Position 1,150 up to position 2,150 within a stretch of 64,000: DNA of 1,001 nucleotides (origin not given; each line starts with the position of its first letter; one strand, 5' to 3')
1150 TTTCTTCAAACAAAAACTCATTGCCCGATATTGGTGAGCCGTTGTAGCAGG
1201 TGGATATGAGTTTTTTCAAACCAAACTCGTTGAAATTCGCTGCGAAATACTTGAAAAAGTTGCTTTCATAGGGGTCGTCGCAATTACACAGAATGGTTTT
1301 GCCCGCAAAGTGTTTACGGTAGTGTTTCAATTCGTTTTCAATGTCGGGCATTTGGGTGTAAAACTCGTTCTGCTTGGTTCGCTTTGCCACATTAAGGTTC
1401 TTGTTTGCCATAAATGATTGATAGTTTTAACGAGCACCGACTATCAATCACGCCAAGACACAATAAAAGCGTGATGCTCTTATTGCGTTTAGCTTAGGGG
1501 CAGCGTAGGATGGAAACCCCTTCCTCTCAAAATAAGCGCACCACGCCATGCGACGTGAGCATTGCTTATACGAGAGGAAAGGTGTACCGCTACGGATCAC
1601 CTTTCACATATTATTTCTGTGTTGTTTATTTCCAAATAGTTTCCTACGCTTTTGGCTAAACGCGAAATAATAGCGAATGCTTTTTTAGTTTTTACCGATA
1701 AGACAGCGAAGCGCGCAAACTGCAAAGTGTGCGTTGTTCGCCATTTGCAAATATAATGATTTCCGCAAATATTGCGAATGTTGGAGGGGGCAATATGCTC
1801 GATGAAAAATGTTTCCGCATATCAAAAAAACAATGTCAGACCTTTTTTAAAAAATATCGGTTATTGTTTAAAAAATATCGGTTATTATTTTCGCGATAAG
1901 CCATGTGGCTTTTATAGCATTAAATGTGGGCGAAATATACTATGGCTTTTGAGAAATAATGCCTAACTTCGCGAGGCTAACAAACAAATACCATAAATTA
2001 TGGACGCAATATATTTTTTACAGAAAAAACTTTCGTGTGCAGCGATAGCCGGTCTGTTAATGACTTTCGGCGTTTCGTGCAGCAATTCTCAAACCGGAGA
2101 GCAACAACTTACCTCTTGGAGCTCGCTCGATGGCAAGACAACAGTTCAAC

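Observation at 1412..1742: Conserved non-coding leader of about 300 nt, with compensatory base changes, upstream of both methyltransferase-DUF262 operons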

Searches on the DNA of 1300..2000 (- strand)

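Call 5: search_rna_families(source=window, start=1300, end=2000, threshold=evalue, max_evalue=10, show_alignments=3)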
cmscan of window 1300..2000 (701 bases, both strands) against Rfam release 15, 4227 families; matches with E-value up to 10: 6.
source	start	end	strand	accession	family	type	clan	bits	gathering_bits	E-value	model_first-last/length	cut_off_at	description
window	1814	1904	-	RF00906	MIR1120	Gene; miRNA;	-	19.6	86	0.45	1-87/87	no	MIR1120/MIR1122 microRNA precursor family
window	1581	1702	-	RF02550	RnaG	Gene; sRNA;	-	17.9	153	2.9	1-120/120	no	RnaG sRNA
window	1814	1904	+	RF00906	MIR1120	Gene; miRNA;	-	17.6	86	1.6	1-87/87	no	MIR1120/MIR1122 microRNA precursor family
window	1818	1900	-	RF03940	MIR9563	Gene; miRNA;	-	16.4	90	4.1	1-127/127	no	MIR9563 microRNA precursor family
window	1458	1495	+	RF01343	CRISPR-DR33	Gene; CRISPR;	-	14.7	39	6.3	1-37/37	no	CRISPR RNA direct repeat element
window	1632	1666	-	RF02635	EF0820_EF0821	Gene; sRNA;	-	9.9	442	6.9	1-370/370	no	Enterococcus sRNA EF0820_EF0821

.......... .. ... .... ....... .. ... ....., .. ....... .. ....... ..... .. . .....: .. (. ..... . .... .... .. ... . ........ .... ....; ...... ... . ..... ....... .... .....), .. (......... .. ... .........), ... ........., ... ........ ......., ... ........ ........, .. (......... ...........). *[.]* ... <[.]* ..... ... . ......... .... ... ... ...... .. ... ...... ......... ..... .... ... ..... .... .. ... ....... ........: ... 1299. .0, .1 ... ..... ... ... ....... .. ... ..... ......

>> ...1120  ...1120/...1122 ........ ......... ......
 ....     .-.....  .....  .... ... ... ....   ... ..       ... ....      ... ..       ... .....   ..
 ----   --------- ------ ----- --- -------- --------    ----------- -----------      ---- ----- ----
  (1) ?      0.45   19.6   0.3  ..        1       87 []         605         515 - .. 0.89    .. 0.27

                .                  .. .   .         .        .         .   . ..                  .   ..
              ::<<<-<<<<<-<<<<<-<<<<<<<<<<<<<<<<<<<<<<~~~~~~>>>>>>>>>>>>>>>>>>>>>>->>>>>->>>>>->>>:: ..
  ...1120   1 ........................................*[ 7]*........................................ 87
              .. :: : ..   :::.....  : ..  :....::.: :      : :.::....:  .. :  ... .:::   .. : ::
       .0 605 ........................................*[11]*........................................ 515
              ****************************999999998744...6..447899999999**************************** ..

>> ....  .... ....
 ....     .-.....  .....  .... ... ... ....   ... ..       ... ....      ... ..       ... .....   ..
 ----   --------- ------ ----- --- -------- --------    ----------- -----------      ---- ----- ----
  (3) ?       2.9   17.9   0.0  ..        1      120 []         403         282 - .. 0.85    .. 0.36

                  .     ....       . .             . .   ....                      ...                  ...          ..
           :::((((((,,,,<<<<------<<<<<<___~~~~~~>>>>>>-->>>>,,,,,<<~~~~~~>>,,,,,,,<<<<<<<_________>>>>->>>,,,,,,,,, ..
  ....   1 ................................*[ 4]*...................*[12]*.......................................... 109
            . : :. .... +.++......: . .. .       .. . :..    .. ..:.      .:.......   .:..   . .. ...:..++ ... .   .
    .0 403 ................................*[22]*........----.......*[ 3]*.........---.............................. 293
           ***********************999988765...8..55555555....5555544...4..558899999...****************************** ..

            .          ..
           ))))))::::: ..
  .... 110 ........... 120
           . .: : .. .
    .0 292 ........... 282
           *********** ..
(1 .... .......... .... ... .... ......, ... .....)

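Call 30: search_dna_similar(query=window:1412-1745:-, collection=plasmids, mode=distant, max_rows=20)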
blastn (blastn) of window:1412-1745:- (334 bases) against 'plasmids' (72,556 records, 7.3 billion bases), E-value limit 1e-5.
No match.

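Call 31: search_dna_similar(query=window:1412-1745:-, collection=phages, mode=distant, max_rows=20)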
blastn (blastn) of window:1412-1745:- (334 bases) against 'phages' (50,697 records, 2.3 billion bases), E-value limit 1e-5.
No match.

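Call 39: build_rna_model(alignment_id=A2, structure=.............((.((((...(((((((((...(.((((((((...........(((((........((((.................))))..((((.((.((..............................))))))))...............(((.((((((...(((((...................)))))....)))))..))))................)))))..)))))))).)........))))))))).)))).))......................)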
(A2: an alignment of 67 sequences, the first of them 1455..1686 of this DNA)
Model R1 built from alignment A2 (67 sequences, 296 columns); structure: as given.
model positions 213; base pairs 55; branch points 2; effective number of sequences 2.01; information 0.59 bits per position. Calibrated on 0.2 Mb of random sequence (short: E-values are rough).
structure used (alignment columns):
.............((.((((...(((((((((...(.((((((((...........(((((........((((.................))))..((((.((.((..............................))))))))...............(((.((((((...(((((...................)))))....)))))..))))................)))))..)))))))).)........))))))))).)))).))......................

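Call 40: search_with_rna_model(model_id=R1, source=window, max_evalue=1)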
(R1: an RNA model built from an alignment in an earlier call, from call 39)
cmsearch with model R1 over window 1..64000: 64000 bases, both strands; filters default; matches with E-value up to 1: 11.
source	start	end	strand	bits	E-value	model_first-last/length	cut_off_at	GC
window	62524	62739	-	217.9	2.3e-60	1-213/213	no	0.46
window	1472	1686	-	183.5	1.2e-50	1-213/213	no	0.43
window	62515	62725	+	13.9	0.011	1-213/213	no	0.46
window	28762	28827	+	9.7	0.17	1-213/213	no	0.41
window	1869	1931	+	9.7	0.18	1-213/213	no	0.33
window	16305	16359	-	9.4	0.22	1-213/213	no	0.31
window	16370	16408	-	8.2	0.46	1-213/213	no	0.28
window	28548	28604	-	8.1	0.52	19-203/213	no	0.33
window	1835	1870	-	8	0.53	1-213/213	no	0.25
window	3503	3557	+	7.4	0.81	1-213/213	no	0.36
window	11716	11754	+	7.2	0.92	1-213/213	no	0.38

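Call 41: search_with_rna_model(model_id=R1, sources=[L001, L002, L003, L005, L006, L007, L008, L009, L010, L011, L012, L013, L015, L017, L018, L019, L020, L021, L022, L023, L025, L026, L027, L028, L030, L031, L032, L033, L035, L037, L038, L040, L041, L042, L043, L045, L046, L047, L048, L049, L050, L051, L053, L054, L055, L056, L057, L058, L059, L060, L061, L062, L066, L067, L068, L069, L070, L071, L072, L073, L074, L075, L076, L077, L078, L080, L081, L082, L083, L084, L085, L086, L087, L088, L089, L090, L091, L092, L094, L095, L096, L098, L099, L100, L101, L102, L103, L104, L105, L106, L107, L108, L109, L110, L112, L113, L114, L115, L116, L118], max_evalue=0.01)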
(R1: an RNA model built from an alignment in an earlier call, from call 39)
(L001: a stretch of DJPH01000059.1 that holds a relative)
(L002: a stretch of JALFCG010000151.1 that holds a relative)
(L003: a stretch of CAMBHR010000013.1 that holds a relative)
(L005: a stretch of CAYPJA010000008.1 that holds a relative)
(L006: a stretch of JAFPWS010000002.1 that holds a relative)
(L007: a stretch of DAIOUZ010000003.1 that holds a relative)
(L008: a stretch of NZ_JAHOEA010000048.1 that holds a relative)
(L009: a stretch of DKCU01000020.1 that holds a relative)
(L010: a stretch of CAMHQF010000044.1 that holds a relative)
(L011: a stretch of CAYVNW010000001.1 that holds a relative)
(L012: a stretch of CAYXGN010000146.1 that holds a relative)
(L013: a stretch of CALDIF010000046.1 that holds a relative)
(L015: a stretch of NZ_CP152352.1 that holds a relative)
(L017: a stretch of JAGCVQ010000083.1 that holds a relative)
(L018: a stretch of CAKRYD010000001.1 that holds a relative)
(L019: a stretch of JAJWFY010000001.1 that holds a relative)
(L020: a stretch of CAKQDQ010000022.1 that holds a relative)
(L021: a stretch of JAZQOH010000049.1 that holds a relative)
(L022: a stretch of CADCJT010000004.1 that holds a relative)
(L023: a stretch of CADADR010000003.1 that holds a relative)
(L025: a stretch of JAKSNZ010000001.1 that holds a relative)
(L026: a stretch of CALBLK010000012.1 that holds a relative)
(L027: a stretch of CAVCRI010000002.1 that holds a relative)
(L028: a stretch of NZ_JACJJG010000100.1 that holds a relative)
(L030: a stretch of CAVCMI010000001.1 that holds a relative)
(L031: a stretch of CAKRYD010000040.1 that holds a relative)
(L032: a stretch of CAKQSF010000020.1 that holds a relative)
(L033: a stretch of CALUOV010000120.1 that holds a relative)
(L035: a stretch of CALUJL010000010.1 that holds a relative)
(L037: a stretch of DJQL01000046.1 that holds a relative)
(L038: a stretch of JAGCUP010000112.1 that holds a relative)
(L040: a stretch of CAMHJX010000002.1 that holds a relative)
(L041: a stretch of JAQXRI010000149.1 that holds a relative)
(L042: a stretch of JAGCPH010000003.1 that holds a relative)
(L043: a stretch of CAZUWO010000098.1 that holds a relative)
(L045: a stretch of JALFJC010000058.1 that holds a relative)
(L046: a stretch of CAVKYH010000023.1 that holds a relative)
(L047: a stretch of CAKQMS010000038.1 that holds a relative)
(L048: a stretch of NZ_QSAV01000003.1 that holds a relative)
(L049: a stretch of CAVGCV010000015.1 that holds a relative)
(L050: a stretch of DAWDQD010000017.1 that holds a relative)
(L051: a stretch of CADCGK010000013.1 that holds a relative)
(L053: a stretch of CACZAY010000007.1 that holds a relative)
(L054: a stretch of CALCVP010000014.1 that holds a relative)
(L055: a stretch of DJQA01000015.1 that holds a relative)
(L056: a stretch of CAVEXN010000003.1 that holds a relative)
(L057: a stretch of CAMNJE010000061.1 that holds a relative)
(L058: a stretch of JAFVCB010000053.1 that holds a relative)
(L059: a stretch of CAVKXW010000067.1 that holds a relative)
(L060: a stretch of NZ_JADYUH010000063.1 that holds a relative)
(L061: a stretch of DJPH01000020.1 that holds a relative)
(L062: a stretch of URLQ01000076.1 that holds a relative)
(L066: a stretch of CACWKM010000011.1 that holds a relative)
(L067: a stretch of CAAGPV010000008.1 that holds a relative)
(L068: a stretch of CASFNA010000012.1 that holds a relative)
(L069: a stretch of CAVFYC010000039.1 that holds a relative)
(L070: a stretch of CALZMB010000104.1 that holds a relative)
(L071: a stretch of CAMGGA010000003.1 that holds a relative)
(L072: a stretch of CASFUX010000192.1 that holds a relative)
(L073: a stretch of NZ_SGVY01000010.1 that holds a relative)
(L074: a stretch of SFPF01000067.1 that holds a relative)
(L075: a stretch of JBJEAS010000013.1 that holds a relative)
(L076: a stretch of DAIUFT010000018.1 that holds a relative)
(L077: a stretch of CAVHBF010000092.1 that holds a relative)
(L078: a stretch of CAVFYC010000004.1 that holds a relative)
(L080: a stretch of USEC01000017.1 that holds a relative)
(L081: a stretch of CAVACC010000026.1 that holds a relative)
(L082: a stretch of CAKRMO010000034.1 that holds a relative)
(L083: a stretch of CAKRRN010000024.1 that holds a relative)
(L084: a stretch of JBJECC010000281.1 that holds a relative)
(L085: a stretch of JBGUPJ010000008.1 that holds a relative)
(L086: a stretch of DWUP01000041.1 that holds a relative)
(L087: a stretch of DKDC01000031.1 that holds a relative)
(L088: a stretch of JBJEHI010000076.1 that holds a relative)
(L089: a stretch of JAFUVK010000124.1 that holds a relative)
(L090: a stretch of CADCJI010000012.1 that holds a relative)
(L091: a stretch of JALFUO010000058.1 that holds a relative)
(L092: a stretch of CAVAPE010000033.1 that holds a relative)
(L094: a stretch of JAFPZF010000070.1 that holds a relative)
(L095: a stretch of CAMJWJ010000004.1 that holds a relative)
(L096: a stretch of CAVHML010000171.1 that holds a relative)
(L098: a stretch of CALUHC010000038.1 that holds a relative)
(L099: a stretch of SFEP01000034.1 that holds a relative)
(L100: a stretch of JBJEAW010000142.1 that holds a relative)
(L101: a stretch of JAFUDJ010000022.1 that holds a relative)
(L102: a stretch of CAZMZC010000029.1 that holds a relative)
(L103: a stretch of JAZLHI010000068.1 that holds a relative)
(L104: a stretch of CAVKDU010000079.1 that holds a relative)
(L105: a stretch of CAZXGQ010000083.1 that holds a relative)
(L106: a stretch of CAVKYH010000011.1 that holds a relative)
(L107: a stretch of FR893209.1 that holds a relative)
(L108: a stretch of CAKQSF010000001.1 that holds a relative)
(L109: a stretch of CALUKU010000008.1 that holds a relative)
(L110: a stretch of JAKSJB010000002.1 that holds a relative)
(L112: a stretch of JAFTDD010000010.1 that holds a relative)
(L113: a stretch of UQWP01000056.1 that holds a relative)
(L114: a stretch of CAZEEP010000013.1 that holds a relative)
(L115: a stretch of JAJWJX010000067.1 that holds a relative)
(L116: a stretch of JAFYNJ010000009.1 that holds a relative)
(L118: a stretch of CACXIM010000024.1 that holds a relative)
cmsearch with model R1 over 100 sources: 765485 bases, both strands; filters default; matches with E-value up to 0.01: 104.
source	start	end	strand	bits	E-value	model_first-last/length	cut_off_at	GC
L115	4372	4584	-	232.3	2.3e-63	1-213/213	no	0.46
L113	4802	5013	+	228.1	3.7e-62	1-213/213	no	0.47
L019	5235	5447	+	226.5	1e-61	1-213/213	no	0.49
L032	228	439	+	222.2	1.7e-60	1-213/213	no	0.47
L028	1065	1277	+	221.8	2.2e-60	1-213/213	no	0.46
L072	5262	5473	-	221.5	2.6e-60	1-213/213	no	0.5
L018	4602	4813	-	221.3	3.1e-60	1-213/213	no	0.5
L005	7490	7702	-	219.5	9.9e-60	1-213/213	no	0.48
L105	4870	5082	+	219.5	1e-59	1-213/213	no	0.48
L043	4117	4329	+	218.8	1.5e-59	1-213/213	no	0.47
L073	6705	6926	-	217.8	2.9e-59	1-213/213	no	0.44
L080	3947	4155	-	217.5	3.6e-59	1-213/213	no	0.45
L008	1355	1578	+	216.9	5.4e-59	1-213/213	no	0.44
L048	5705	5928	-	216.9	5.4e-59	1-213/213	no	0.44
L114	2398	2609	+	216.4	7.5e-59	1-213/213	no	0.48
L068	4071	4284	+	212.7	8.3e-58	1-213/213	no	0.46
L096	2408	2619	-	211.7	1.6e-57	1-213/213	no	0.49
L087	6239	6452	+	211.6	1.7e-57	1-213/213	no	0.5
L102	4085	4301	-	210.7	3e-57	1-213/213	no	0.44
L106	5943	6159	-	210.2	4.2e-57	1-213/213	no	0.47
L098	716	927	+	209.6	6.4e-57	1-213/213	no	0.49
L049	3502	3718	+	209.2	8e-57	1-213/213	no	0.48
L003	557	774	+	209.1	8.8e-57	1-213/213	no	0.45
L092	6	219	-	209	9e-57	1-213/213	no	0.46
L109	3395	3605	+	208.8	1.1e-56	1-213/213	no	0.47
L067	5285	5532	+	208.5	1.2e-56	1-213/213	no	0.44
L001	4508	4733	-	207.7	2.1e-56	1-213/213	no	0.45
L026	1354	1586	+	207.4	2.6e-56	1-213/213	no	0.5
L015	5952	6175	-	207.1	3.2e-56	1-213/213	no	0.43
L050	3161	3384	-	207.1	3.2e-56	1-213/213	no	0.43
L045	7024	7240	-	207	3.4e-56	1-213/213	no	0.49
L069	6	222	+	207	3.5e-56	1-213/213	no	0.47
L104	4629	4850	+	206.5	4.6e-56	1-213/213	no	0.5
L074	5287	5501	+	204.5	1.7e-55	1-213/213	no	0.52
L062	718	929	+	204.3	1.9e-55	1-213/213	no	0.5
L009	596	822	+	204.1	2.3e-55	1-213/213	no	0.44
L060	7393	7604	-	203.2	4e-55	1-213/213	no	0.49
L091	6320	6535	+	202.9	4.9e-55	1-213/213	no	0.52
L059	5525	5751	-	202.8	5.2e-55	1-213/213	no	0.44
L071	583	793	-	202.8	5.3e-55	1-213/213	no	0.48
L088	6024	6241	+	202.8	5.4e-55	1-213/213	no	0.45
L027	324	551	+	202.6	5.8e-55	1-213/213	no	0.44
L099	1527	1743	+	202.4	6.8e-55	1-213/213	no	0.47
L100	1007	1226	-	201.8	9.8e-55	1-213/213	no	0.47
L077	5111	5322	+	201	1.7e-54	1-213/213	no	0.5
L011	214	424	+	200.1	3.1e-54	1-213/213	no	0.45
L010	2245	2463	+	199.6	4.2e-54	1-213/213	no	0.45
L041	43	264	-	198.5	8.5e-54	1-213/213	no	0.43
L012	2743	2961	+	198.4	9.1e-54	1-213/213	no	0.47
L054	252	484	+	197.2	2.1e-53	1-213/213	no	0.46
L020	5764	6002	+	196.9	2.5e-53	1-213/213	no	0.46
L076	3368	3607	+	196.1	4.1e-53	1-213/213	no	0.45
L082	5910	6125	-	188.9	4.4e-51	1-213/213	no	0.44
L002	2093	2307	-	188.1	7.3e-51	1-213/213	no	0.47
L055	4613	4828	+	188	8e-51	1-213/213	no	0.43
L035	5894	6105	-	187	1.5e-50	1-213/213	no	0.54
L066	3471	3683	-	186.9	1.6e-50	1-213/213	no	0.48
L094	2142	2363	+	184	1.1e-49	1-213/213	no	0.45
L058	1332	1548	-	183.6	1.4e-49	1-213/213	no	0.48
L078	1788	2003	-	180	1.4e-48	1-213/213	no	0.43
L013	682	890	+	177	1e-47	1-213/213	no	0.51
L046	6476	6691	-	176.9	1.1e-47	1-213/213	no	0.44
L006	5341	5562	-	175.9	2.1e-47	1-213/213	no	0.48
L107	7818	8000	+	175.5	2.8e-47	1-184/213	3'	0.44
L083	527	802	+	174.8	4.3e-47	1-213/213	no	0.45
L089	1233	1445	+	172.6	1.8e-46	1-213/213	no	0.46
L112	6013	6222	-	172.3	2.1e-46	1-213/213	no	0.48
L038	4595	4808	-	168.6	2.4e-45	1-213/213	no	0.49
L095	6601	6823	-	167.6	4.8e-45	1-213/213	no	0.46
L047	5431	5708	+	167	7.1e-45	1-213/213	no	0.44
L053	1955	2176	+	161.1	3.1e-43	1-213/213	no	0.46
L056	5291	5503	+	160.9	3.6e-43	1-213/213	no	0.41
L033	3893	4108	+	157.9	2.6e-42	1-213/213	no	0.39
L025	132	334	+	154.6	2.2e-41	1-213/213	no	0.36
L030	2250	2462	-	154.1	3.1e-41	1-213/213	no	0.45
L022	7436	7646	-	152.6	8.1e-41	1-213/213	no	0.4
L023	5161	5371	-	152.6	8.1e-41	1-213/213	no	0.4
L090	369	579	+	152.6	8.1e-41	1-213/213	no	0.4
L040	7715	7928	+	152.3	9.7e-41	1-213/213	no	0.42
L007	3940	4154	+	151.8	1.4e-40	1-213/213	no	0.42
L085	6119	6331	+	151.2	2e-40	1-213/213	no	0.44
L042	3538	3749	+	150.2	3.9e-40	1-213/213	no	0.4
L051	1545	1756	+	147.7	1.9e-39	1-213/213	no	0.43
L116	2152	2363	+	147.2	2.7e-39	1-213/213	no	0.44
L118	3534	3746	-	145.2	1e-38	1-213/213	no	0.43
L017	5788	5997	-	139.7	3.7e-37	1-213/213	no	0.41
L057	2097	2304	+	138.9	6.2e-37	1-213/213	no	0.43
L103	6538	6773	-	117.9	5.5e-31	1-213/213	no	0.42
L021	1910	2148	-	117.1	9.1e-31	1-213/213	no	0.41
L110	5069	5304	-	115.8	2e-30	1-213/213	no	0.43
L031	1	98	-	101.6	2.2e-26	1-97/213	3'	0.4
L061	5431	5504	+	85.9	5.8e-22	1-74/213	3'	0.41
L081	1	71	-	74.2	1.2e-18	1-70/213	3'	0.39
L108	5632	5858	-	69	3.5e-17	1-213/213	no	0.37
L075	5430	5589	+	62.6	2.3e-15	1-213/213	no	0.42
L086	1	49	-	58.5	3.4e-14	1-49/213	3'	0.43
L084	1019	1108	+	56.9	9.5e-14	1-213/213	no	0.46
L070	129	370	+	56.6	1.1e-13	1-213/213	no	0.41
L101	6111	6318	+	48.3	2.6e-11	1-213/213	no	0.43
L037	2698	2854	-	37.7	2.6e-08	1-213/213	no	0.41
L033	3904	4118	-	25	0.0001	1-213/213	no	0.39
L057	2106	2314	-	19.9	0.0029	1-213/213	no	0.44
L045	4503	4546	+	18.4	0.0075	1-213/213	no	0.43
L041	31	254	+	18.4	0.0076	1-213/213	no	0.44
